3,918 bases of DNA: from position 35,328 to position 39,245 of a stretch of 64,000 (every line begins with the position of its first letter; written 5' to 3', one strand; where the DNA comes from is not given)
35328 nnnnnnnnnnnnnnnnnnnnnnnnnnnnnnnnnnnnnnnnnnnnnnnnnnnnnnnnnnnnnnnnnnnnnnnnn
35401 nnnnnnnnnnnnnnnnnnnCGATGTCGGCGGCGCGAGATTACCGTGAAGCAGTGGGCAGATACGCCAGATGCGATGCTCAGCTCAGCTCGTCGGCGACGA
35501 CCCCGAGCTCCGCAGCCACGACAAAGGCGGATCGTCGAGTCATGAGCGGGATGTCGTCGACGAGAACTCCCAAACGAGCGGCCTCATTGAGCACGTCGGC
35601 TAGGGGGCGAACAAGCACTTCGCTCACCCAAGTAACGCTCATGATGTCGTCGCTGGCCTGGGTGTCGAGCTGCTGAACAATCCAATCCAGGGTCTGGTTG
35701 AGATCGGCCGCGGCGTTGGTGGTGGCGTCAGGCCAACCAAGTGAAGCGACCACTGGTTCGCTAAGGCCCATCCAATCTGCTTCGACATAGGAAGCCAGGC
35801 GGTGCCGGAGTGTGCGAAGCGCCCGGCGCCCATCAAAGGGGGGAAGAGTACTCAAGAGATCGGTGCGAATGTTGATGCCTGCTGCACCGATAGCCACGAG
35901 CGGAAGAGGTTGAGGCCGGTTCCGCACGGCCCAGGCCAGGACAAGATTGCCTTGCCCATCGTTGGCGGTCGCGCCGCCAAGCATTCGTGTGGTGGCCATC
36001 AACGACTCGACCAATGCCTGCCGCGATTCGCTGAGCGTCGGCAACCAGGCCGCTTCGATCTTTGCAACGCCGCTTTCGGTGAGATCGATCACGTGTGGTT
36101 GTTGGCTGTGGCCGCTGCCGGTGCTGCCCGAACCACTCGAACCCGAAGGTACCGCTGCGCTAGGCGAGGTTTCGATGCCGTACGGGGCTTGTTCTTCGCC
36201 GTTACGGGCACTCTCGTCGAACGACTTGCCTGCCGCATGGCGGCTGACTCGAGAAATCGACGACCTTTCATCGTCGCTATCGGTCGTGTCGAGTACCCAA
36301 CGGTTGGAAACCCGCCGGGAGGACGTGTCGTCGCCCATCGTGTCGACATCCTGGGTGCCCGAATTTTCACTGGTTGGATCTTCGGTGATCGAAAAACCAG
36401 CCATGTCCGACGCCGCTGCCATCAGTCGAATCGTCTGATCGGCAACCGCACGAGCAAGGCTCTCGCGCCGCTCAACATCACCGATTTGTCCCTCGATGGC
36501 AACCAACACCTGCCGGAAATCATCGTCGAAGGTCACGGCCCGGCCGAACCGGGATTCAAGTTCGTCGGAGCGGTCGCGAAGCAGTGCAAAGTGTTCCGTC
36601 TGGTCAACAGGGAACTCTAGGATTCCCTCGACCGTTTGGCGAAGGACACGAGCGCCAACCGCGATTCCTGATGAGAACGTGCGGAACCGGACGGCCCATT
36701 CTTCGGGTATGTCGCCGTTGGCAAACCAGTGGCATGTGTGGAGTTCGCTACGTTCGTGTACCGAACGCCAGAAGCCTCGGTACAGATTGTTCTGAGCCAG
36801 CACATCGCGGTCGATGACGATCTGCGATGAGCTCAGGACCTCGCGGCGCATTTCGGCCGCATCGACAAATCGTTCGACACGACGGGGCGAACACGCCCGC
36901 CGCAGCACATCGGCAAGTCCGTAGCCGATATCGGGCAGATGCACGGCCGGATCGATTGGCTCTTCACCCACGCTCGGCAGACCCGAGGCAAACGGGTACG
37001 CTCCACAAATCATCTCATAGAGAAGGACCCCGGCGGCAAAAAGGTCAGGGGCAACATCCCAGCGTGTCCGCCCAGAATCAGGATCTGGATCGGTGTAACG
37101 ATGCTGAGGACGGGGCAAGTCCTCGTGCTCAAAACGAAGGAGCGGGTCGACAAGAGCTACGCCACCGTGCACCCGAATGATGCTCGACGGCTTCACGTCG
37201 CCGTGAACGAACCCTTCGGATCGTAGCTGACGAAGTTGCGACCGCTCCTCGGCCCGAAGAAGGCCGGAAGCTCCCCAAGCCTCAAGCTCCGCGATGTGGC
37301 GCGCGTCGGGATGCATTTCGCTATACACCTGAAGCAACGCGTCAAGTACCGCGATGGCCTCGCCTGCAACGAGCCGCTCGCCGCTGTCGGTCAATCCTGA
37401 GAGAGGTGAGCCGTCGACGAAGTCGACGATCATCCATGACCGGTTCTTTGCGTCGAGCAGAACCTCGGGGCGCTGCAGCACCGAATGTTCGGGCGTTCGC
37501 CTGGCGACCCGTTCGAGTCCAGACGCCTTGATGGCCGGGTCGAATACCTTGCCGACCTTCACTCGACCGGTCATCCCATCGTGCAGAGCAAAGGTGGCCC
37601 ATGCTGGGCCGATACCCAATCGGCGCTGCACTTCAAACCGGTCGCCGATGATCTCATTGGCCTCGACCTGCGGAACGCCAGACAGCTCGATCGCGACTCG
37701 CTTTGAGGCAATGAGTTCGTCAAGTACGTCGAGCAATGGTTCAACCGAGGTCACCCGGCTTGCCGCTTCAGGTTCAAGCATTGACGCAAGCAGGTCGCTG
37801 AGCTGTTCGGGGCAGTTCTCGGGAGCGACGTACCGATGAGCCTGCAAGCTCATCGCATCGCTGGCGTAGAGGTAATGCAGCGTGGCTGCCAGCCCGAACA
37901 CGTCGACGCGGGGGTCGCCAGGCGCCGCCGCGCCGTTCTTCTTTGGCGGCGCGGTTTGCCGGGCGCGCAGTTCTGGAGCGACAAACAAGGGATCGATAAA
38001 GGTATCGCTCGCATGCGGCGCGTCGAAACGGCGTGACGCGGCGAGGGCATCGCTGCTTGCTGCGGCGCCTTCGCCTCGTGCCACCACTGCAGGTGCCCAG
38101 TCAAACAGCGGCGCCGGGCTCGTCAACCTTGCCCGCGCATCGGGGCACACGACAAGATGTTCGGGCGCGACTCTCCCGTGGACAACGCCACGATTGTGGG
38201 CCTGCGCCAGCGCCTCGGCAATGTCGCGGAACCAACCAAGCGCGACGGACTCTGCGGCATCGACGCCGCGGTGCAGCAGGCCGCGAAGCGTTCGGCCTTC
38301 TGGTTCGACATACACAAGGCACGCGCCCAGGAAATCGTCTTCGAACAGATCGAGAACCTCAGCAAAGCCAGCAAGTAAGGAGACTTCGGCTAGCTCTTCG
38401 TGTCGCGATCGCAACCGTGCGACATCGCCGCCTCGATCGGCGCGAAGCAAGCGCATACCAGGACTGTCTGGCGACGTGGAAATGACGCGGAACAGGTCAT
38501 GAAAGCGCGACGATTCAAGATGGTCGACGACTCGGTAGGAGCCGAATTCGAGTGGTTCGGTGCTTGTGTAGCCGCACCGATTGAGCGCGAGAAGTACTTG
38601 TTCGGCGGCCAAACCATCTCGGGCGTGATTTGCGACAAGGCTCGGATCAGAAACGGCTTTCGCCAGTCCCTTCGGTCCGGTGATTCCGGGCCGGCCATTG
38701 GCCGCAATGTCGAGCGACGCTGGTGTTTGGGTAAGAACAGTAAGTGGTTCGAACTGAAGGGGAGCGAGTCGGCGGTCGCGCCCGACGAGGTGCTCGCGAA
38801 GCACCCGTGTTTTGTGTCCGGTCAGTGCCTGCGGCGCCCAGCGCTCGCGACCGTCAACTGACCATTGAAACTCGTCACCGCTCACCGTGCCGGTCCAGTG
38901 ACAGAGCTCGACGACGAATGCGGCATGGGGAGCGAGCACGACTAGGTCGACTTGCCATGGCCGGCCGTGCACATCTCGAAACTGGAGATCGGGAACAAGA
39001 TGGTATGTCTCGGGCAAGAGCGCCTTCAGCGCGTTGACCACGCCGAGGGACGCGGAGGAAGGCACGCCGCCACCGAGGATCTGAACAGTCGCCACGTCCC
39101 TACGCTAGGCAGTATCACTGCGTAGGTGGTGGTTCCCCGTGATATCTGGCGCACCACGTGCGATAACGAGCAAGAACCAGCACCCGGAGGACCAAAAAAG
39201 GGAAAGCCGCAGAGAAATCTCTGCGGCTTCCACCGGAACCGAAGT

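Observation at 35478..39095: Stand-alone 1205-aa NERD + pseudokinase + kinase + unknown C-terminal protein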

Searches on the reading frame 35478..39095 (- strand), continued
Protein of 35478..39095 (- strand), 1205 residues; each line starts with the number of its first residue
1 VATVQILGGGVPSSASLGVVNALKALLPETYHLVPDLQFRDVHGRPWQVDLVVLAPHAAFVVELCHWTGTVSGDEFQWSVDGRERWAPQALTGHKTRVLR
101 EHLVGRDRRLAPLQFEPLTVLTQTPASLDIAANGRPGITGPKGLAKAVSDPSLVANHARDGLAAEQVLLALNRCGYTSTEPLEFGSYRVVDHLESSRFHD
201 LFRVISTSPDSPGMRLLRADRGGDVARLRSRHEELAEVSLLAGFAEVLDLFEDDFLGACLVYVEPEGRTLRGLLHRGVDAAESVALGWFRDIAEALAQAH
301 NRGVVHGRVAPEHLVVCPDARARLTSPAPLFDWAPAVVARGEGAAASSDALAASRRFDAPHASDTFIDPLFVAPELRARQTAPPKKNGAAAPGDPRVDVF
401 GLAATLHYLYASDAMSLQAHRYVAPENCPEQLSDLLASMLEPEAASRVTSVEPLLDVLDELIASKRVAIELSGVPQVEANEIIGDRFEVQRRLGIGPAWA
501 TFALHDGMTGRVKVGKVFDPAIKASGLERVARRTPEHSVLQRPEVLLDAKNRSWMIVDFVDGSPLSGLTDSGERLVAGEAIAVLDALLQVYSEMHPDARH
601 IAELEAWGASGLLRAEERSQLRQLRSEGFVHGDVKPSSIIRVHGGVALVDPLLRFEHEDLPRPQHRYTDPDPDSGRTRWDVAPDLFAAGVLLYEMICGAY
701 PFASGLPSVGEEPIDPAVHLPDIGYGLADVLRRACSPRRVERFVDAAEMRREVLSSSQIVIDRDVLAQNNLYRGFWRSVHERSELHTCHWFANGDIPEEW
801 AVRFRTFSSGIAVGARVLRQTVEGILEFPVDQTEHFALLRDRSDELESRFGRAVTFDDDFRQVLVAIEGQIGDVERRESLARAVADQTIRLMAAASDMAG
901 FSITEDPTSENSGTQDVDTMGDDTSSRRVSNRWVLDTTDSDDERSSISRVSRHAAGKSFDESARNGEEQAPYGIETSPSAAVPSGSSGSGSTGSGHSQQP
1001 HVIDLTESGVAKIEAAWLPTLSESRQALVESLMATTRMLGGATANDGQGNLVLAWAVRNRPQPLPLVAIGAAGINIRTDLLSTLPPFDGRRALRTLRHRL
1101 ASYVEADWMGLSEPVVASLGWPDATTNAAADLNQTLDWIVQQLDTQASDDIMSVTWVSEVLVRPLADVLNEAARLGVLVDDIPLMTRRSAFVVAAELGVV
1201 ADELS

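Call 29: search_solved_structures(query=A1, max_evalue=0.01)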
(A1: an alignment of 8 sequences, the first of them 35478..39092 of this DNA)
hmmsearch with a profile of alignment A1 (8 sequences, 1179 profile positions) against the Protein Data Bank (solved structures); distinct sequences matched with E-value up to 0.01: 331 (the best 60 are shown).
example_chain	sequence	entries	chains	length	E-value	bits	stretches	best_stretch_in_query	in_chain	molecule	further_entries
6i2p_A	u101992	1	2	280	1.4e-16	62.7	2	658-747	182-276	Serine/threonine-protein kinase PknB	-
3f69_A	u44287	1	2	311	1.8e-16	62.4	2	658-747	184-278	Serine/threonine-protein kinase pknB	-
6b2p_A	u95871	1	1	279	1.9e-16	62.3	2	658-747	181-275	Serine/threonine-protein kinase PknB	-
5u94_A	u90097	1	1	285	2.2e-16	62.1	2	658-747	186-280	Serine/threonine-protein kinase PknB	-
3f61_A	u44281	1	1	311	2.3e-16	62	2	658-747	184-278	Serine/threonine-protein kinase pknB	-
3ori_A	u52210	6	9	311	2.4e-16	62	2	658-747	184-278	Serine/threonine protein kinase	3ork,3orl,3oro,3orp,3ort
1o6y_A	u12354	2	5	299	2.7e-16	61.8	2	658-747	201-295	SERINE/THREONINE-PROTEIN KINASE PKNB | Probable serine/threonine-protein kinase pknB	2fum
1mru_A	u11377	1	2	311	2.9e-16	61.7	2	658-747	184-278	Probable serine/threonine-protein kinase pknB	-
9ymt_A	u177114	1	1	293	2e-15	58.9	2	621-745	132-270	Serine/Threonine Kinase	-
4eqm_A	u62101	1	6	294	2e-15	58.9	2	621-745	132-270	Protein kinase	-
3orm_A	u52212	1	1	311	3.8e-15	58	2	658-747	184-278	Serine/threonine protein kinase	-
9ruj_A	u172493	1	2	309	1.4e-13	52.8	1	613-745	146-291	Serine/threonine-protein kinase StkP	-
9ruk_A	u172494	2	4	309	1.5e-13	52.7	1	614-745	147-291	Serine/threonine-protein kinase StkP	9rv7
9ru3_A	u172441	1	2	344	3.3e-13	51.6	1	614-745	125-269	Serine/threonine-protein kinase StkP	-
9f58_A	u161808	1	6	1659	4.5e-09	37.9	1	292-446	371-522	eIF-2-alpha kinase GCN2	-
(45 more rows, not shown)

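Call 43: list_cluster_members(proteins=[P0001, P0009, P0025])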
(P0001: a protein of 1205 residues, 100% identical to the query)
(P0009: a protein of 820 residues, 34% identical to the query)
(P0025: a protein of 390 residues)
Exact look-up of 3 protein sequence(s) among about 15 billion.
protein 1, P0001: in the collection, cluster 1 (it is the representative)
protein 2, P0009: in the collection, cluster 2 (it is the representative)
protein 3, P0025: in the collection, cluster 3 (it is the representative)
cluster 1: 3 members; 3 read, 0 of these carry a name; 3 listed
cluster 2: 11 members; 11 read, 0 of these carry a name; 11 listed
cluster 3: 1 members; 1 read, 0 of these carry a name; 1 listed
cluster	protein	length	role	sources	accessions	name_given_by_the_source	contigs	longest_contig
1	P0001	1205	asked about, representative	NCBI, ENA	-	-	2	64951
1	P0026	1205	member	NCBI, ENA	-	-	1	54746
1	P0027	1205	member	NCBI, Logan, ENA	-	-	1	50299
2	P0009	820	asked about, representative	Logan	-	-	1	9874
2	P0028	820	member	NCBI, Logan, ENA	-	-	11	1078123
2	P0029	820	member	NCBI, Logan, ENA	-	-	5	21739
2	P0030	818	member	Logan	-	-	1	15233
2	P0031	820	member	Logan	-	-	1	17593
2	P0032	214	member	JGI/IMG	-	-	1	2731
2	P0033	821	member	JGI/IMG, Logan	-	-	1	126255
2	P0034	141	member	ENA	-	-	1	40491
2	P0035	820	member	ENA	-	-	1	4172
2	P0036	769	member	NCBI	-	-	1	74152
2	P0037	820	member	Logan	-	-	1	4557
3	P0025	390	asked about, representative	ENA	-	-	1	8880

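Call 49: search_protein_families(library=pfam, proteins=[L004:8952-9911:+, L007:1119-1976:+, L009:275-1255:+, L007:5759-6928:-, L007:6925-8085:-], max_evalue=0.1)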
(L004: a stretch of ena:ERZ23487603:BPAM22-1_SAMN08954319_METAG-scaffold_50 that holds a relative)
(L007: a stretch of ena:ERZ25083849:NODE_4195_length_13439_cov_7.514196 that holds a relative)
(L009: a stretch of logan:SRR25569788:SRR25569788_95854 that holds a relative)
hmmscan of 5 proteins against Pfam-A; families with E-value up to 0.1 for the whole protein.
L004:8952-9911:+ (319 aa): 0 families

L007:1119-1976:+ (285 aa): 0 families

L009:275-1255:+ (326 aa): 1 family
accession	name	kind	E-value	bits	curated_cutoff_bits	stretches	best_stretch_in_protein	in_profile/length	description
PF19764.4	DUF6251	-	0.042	14.1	26.5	1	71-118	49-93/126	Family of unknown function (DUF6251)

L007:5759-6928:- (389 aa): 0 families

L007:6925-8085:- (386 aa): 0 families

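Call 63: find_related_loci(query=A1, collection=viral_contigs, flank=5000)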
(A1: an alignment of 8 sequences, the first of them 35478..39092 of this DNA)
Query A1 (1204 aa) in viral_contigs; peptide patterns used: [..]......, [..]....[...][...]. (x = any residue, [..] = any of these).
151 stretches matched a pattern, but none encodes a relative of the query by tblastn (E <= 1e-3).

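Call 64: predict_structure(alignment_id=A3)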
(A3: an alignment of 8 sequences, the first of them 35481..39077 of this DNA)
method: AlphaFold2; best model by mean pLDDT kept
length: 1199 residues; sequences in the alignment: 8
mean_pLDDT: 49.8   pTM: 0.27
mean pLDDT of the five models: 49.8, 47.9, 45.3, 43.2, 43.1
residues with pLDDT >= 90: 1; 70-90: 246; 50-70: 305; < 50: 647
segments of 3 or more residues with pLDDT < 50: 1-6, 58-86, 112-174, 231-238, 244-250, 260-276, 290-314, 316-468, 487-491, 527-534, 553-596, 601-608, 618-661, 750-798, 899-1007, 1104-1106, 1142-1199
pLDDT, mean of each block of 10 residues (from residue 1): 45 63 67 55 65 55 29 32 49 66 56 37 32 38 41 35 34 50 63 64 62 60 58 43 44 60 40 46 52 37 40 45 28 27 29 28 30 31 30 29 33 42 38 34 31 29 38 74 63 66 71 67 53 58 78 38 29 32 32 47 42 51 32 29 35 39 61 62 67 72 78 67 82 73 59 33 34 45 37 43 65 68 79 87 85 79 57 64 82 64 25 22 22 28 26 27 25 27 25 26 40 78 85 70 73 67 85 79 76 73 58 73 83 80 38 32 35 26 28 25
secondary structure, 60 per line:
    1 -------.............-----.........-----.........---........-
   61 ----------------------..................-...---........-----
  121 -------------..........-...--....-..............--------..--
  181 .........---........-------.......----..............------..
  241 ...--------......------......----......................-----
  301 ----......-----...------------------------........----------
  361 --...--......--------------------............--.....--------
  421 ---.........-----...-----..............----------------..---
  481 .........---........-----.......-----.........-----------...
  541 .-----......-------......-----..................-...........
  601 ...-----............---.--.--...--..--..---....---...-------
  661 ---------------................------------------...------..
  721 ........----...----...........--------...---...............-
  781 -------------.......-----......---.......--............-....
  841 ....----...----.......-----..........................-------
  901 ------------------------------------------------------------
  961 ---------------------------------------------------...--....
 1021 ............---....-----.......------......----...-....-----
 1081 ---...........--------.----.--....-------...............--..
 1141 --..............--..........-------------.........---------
elements in order (helices of 4 or more, strands of 3 or more residues): H8-20 E26-34 E40-48 E52-59 H83-100 E108-115 H134-143 H150-153 H155-168 E181-189 E193-200 E208-214 H219-232 E239-243 E252-257 H264-269 H274-295 E308-310 E316-318 H343-350 H368-373 H394-405 H408-412 H424-432 H446-459 E481-489 E493-500 E506-512 H518-526 E538-541 E547-552 H560-563 H571-588 H590-603 H609-620 H644-647 H676-691 H719-728 H740-750 H765-779 E794-800 E806-811 E815-821 H824-835 H837-844 E849-851 E856-862 H868-893 H1017-1032 E1036-1039 E1045-1051 E1058-1063 E1068-1070 H1072-1075 H1084-1094 E1111-1114 H1122-1136 H1143-1156 H1159-1168 H1183-1190

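Call 72: find_encoding_contigs(protein=P0009, flank=8000, max_places=2)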
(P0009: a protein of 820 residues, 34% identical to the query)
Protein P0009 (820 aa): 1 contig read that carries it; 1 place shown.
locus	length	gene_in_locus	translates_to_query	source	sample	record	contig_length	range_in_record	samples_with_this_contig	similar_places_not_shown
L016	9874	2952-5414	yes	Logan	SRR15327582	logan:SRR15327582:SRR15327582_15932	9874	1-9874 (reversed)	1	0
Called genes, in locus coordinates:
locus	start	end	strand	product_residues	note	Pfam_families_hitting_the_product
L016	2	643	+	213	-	?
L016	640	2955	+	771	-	PF08665:PglZ (faint)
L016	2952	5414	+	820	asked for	PF20442:BrxL_N, PF13337:BrxL_ATPase, PF00069:Pkinase, PF01636:APH, PF07714:PK_Tyr_Ser-Thr, PF00069:Pkinase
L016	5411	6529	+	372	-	PF00498:FHA (weak)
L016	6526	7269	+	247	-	PF00481:PP2C (faint), PF13672:PP2C_2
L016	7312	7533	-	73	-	PF23807:RHH_10 (weak)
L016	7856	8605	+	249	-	PF08666:SAF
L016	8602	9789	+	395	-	-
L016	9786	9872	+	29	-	?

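Call 83: find_encoding_contigs(protein=P0010, flank=10000, max_places=1)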
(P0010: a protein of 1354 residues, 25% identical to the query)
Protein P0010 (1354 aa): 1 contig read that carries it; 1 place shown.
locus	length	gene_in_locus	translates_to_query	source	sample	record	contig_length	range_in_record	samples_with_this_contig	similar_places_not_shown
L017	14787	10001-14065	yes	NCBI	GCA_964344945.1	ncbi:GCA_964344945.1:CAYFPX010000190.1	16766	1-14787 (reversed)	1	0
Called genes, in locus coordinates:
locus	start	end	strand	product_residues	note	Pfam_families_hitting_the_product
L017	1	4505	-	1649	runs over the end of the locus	PF12770:CHAT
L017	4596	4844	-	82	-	-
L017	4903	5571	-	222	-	-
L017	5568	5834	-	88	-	PF01839:FG-GAP (weak)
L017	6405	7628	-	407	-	-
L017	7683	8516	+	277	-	-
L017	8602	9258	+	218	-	-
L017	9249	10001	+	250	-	-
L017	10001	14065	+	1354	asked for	PF08378:NERD, PF00069:Pkinase, PF06293:Kdo (faint), PF07714:PK_Tyr_Ser-Thr, PF00069:Pkinase, PF07714:PK_Tyr_Ser-Thr, PF03118:RNA_pol_A_CTD (faint)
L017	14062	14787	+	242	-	?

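Call 84: find_encoding_contigs(protein=P0011, flank=10000, max_places=1)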
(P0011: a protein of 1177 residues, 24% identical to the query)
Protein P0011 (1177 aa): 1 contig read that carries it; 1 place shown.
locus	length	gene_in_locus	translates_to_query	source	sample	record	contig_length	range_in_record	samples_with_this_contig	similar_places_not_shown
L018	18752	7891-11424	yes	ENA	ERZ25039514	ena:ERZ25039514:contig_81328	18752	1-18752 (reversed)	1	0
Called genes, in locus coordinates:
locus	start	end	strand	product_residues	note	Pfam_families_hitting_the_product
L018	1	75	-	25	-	?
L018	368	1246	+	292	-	PF20473:MmeI_Mtase (weak)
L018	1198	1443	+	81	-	-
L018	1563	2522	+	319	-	-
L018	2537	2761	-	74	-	-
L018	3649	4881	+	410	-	PF04545:Sigma70_r4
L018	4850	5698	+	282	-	-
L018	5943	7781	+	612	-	PF03235:GmrSD_N, PF07510:GmrSD_C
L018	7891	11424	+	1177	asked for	PF08378:NERD, PF00069:Pkinase, PF07714:PK_Tyr_Ser-Thr, PF00069:Pkinase, PF24698:DUF7662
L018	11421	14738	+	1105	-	PF13086:AAA_11, PF13604:AAA_30, PF09848:SLFN-g3_helicase (faint), PF13245:AAA_19 (weak), PF13086:AAA_11, PF13087:AAA_12, PF18741:MTES_1575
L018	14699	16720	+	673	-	-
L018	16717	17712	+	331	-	-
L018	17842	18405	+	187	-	PF19866:DUF6339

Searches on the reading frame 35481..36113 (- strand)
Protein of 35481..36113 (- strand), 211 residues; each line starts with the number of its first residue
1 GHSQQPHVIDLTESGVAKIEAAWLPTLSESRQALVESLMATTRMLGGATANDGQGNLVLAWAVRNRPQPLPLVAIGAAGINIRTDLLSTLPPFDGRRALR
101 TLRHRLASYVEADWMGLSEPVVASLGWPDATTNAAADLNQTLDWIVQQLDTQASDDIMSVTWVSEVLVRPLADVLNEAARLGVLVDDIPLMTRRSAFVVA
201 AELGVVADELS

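Call 20: search_protein_families(library=pfam, proteins=[window:35481-36113:-], max_evalue=10)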
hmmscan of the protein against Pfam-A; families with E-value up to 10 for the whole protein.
seq(211 aa): 0 families
